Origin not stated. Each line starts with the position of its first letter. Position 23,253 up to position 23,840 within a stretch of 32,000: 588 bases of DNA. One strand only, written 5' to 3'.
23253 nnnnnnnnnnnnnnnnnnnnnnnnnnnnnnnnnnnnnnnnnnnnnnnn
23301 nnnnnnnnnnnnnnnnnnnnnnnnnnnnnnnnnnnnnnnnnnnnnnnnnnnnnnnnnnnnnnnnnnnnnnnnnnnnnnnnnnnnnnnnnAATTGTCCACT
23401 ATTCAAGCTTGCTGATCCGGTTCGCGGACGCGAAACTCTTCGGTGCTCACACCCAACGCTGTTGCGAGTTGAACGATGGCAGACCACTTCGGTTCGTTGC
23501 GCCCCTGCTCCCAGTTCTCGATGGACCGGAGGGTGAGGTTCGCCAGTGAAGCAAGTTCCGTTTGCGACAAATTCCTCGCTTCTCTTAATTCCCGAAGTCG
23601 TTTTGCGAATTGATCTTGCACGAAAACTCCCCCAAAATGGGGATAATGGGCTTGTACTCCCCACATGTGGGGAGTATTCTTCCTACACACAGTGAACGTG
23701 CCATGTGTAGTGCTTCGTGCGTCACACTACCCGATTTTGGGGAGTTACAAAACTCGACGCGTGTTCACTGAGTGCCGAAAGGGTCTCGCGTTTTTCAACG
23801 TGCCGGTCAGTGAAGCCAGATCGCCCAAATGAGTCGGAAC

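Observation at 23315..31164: Element-confined family of a perfect GC-rich palindrome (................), at least 12 copies in about 7.9 kb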

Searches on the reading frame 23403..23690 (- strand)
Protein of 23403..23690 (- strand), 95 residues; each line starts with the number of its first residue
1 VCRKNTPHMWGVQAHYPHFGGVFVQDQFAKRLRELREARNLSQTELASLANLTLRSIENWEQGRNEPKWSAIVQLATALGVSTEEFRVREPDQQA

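Call 7: search_protein_families(library=pfam, proteins=[window:23403-23690:-], max_evalue=0.01)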
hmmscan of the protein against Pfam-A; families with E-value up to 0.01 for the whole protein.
window:23403-23690:- (95 aa): 5 families
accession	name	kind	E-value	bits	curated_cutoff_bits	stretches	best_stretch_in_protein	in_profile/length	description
PF13560.12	HTH_31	-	5.9e-16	59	27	1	27-86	1-61/64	Helix-turn-helix domain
PF01381.28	HTH_3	-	9.7e-13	48.4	23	1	32-86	1-55/55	Helix-turn-helix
PF12844.13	HTH_19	-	1.6e-10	41.1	30.2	1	30-85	2-57/64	Helix-turn-helix domain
PF13443.12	HTH_26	-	1.1e-06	29.2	22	1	31-92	1-63/63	Cro/C1-type HTH DNA-binding domain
PF13413.12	HTH_25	-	0.0019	18.4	24.6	1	31-64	1-34/62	Helix-turn-helix domain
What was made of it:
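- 23403..23690 (-): XRE/Cro-CI type helix-turn-helix repressor candidate. Pfam HTH_31, E = 6e-16 (call 7).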

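Call 68: search_protein_families(library=ncbifam, proteins=[window:23403-23690:-], max_evalue=0.01)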
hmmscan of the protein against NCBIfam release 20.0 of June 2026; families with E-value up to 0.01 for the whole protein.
window:23403-23690:- (95 aa): 15 families
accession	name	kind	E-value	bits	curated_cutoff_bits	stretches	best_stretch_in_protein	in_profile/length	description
NF041951.1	phage_RstR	subfamily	3.7e-13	49.7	80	1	27-92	2-67/108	RstR family transcriptional repressor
TIGR03070.1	couple_hipB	subfamily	8.6e-10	38.4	71.65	1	27-81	2-56/58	type II toxin-antitoxin system Y4mF family antitoxin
NF007257.0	PRK09706.1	subfamily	6.4e-07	29.3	101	1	27-83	5-61/135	transcriptional repressor DicA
NF003162.0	PRK04140.1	equivalog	1.8e-06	27.2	263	1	19-81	119-180/317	transcriptional regulator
NF047948.1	male_kill_WMK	equivalog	4.7e-06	26.3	300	1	26-89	161-224/300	WO male-killing family protein Wmk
TIGR00270.2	TIGR00270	equivalog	4.8e-06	26.5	110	1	24-83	72-131/159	multiprotein bridging factor aMBF1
NF006015.0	PRK08154.1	subfamily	7.2e-06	25.4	204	1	26-86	29-89/314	anaerobic benzoate catabolism transcriptional regulator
NF052239.1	antitox_spr1629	equivalog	1.5e-05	24.3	335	1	30-88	5-63/377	spr1629 family repressor/antitoxin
TIGR03830.1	CxxCG_CxxCG_HTH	subfamily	1.6e-05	24.7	61.8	1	29-72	67-110/127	type II TA system antitoxin MqsA family protein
NF047542.1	telomere_Tap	equivalog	1.9e-05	23.6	600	1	33-70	23-60/695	telomere-associated protein Tap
NF007408.0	PRK09943.1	equivalog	2.1e-05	24.1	211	1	29-91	9-70/185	HTH-type transcriptional regulator PuuR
NF041265.1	NadS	equivalog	0.0015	18.8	60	1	33-75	36-78/94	NadS family protein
NF058600.1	TransRegSco1979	equivalog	0.0033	16.5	350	1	28-85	9-66/280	Sco1979 family transcriptional regulator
NF040522.1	VC1465_fam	subfamily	0.0034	17.4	70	1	33-69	2-38/111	VC1465 family Xer recombination activation factor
NF053720.1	NsdA_fam_reg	subfamily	0.0097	15.4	75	0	25-92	14-81/432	NsdA family TPR-like regulatory protein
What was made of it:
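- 23403..23690 (-): NCBIfam RstR-like (call 68).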
